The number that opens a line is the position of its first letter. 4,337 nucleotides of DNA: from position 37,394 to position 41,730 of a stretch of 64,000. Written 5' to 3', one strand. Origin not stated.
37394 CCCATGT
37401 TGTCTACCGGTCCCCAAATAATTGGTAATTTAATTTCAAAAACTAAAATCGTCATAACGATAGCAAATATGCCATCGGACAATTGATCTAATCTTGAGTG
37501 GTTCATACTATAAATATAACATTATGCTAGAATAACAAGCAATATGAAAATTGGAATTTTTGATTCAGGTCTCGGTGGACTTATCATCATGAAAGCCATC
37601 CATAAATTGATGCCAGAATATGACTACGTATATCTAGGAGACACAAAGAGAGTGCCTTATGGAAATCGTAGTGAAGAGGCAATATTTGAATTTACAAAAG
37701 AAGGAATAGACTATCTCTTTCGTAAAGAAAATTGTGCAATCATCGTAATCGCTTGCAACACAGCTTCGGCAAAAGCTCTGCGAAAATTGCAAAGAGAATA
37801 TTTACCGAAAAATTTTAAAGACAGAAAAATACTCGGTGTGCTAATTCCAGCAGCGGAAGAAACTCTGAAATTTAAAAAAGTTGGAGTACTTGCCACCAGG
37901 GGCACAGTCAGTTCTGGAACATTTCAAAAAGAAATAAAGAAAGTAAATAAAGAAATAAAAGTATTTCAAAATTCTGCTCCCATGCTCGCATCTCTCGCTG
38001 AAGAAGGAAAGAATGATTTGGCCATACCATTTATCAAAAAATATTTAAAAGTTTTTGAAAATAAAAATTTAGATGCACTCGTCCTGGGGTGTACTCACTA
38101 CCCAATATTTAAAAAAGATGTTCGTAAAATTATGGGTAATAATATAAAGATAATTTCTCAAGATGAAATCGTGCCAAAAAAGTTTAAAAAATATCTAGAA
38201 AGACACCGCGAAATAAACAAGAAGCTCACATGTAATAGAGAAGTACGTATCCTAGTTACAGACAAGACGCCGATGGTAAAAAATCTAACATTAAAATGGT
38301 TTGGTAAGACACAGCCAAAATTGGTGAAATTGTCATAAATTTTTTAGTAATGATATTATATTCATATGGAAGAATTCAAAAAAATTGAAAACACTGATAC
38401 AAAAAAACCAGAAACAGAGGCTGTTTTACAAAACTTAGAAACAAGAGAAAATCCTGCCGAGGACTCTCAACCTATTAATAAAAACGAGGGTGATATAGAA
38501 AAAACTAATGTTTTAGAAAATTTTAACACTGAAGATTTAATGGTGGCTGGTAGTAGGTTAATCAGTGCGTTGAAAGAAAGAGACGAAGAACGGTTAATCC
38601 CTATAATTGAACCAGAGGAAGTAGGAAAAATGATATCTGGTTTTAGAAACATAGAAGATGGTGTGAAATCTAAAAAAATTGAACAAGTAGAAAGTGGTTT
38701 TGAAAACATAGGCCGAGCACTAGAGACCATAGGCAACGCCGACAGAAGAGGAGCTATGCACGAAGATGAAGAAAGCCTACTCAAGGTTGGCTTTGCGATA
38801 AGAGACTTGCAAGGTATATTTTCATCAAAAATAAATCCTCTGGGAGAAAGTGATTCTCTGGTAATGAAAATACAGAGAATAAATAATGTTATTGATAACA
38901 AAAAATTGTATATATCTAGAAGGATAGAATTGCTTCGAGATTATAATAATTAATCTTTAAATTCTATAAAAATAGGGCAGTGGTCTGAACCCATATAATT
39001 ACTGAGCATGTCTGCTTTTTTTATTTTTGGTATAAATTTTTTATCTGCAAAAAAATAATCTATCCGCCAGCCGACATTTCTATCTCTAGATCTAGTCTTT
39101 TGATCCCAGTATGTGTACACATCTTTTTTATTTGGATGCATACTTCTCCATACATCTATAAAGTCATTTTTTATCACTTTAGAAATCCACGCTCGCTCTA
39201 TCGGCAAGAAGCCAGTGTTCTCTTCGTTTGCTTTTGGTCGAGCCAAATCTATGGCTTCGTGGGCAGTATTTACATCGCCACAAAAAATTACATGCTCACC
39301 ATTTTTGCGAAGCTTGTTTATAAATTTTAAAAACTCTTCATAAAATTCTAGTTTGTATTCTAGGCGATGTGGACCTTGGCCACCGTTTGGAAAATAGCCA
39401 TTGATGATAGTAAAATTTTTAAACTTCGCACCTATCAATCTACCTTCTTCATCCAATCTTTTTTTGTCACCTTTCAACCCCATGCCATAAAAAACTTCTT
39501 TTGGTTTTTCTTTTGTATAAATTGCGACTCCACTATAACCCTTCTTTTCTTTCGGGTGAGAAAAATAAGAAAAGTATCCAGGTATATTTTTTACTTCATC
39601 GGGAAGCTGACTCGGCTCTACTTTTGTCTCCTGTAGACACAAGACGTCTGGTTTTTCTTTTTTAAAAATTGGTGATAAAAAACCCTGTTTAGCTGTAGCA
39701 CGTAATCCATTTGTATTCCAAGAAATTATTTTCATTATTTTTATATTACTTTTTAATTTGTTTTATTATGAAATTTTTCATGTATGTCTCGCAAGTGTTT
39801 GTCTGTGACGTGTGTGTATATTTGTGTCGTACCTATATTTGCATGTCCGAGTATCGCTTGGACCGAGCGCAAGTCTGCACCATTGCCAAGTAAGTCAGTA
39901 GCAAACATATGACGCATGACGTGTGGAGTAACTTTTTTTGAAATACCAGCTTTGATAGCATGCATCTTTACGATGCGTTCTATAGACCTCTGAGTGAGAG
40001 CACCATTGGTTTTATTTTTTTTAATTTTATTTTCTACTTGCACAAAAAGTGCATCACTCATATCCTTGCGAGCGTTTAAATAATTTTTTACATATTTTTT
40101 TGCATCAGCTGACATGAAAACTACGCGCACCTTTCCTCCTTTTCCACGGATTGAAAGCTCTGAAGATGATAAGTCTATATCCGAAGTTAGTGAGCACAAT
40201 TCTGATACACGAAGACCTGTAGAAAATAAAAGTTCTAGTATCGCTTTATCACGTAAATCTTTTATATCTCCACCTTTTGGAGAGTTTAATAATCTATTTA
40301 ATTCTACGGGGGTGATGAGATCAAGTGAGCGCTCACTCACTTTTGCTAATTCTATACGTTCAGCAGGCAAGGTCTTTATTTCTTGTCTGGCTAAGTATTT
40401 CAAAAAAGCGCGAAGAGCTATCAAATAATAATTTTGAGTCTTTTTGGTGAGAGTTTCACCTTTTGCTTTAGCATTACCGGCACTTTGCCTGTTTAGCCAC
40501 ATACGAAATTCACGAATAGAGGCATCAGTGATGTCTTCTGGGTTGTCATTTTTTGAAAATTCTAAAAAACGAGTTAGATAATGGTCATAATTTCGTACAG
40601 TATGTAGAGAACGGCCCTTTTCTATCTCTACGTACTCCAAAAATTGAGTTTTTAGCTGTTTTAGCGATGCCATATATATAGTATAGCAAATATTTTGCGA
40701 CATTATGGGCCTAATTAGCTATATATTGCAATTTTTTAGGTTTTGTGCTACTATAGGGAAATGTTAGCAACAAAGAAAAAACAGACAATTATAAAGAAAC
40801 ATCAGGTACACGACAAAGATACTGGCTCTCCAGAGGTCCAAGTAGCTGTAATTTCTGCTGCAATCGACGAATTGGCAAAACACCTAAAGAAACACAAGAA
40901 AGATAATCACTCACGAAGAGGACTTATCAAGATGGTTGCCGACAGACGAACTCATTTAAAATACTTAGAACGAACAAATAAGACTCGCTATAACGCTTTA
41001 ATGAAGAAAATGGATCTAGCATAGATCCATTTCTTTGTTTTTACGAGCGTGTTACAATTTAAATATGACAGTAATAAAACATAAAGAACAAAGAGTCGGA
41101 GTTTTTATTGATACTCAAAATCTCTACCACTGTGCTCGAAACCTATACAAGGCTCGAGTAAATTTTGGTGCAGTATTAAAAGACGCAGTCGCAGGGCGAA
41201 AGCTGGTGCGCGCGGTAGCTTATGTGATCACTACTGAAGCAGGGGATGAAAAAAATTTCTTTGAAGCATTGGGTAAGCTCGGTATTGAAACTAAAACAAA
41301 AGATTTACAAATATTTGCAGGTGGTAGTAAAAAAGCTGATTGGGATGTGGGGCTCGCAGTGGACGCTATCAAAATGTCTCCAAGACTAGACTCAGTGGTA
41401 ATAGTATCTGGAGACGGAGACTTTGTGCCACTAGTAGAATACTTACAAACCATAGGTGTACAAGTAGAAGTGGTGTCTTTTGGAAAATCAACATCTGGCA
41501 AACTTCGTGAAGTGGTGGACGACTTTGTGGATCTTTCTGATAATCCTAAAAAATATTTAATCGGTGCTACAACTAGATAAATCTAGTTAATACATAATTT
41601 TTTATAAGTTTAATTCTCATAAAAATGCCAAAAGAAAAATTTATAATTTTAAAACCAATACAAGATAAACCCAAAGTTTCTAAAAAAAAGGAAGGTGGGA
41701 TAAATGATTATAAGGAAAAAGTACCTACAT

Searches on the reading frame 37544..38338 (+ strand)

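Call 46: search_protein_families(library=pfam, proteins=[window:37544-38338:+], max_evalue=0.00001)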
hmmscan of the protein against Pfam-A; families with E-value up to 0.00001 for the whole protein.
window:37544-38338:+ (264 aa): 1 family
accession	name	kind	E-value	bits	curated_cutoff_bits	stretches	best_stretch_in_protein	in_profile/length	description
PF01177.27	Asp_Glu_race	-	2.1e-13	51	31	1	17-197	18-196/211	Asp/Glu/Hydantoin racemase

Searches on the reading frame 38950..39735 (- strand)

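Call 47: search_protein_families(library=pfam, proteins=[window:38950-39735:-], max_evalue=0.00001)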
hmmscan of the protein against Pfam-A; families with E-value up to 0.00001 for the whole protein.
window:38950-39735:- (261 aa): 1 family
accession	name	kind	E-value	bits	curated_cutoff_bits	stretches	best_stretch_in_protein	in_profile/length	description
PF03372.29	Exo_endo_phos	-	2e-30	106.6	24.5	1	4-252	1-225/225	Endonuclease/Exonuclease/phosphatase family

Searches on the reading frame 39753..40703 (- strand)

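Call 47: search_protein_families(library=pfam, proteins=[window:39753-40703:-], max_evalue=0.00001)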
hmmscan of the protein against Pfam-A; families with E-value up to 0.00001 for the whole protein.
window:39753-40703:- (316 aa): 4 families
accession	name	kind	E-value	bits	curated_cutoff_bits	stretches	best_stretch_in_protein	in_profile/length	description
PF00589.27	Phage_integrase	-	3.7e-42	144.5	27.1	1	130-303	3-172/172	Phage integrase family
PF02899.23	Phage_int_SAM_1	-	1.2e-14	54.7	22.3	1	20-107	3-82/83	Phage integrase, N-terminal SAM-like domain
PF13495.12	Phage_int_SAM_4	-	1.3e-10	42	27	1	20-110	4-84/85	Phage integrase, N-terminal SAM-like domain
PF13102.12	Phage_int_SAM_5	-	3.6e-07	30.9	22.3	1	20-109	5-87/98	Phage integrase SAM-like domain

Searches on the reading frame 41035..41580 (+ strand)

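Call 47: search_protein_families(library=pfam, proteins=[window:41035-41580:+], max_evalue=0.00001)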
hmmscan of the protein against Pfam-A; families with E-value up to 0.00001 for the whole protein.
window:41035-41580:+ (181 aa): 1 family
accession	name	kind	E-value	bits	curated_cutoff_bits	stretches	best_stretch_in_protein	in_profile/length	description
PF01936.24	NYN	-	2.5e-34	119.3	24.2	1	20-167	1-144/145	NYN domain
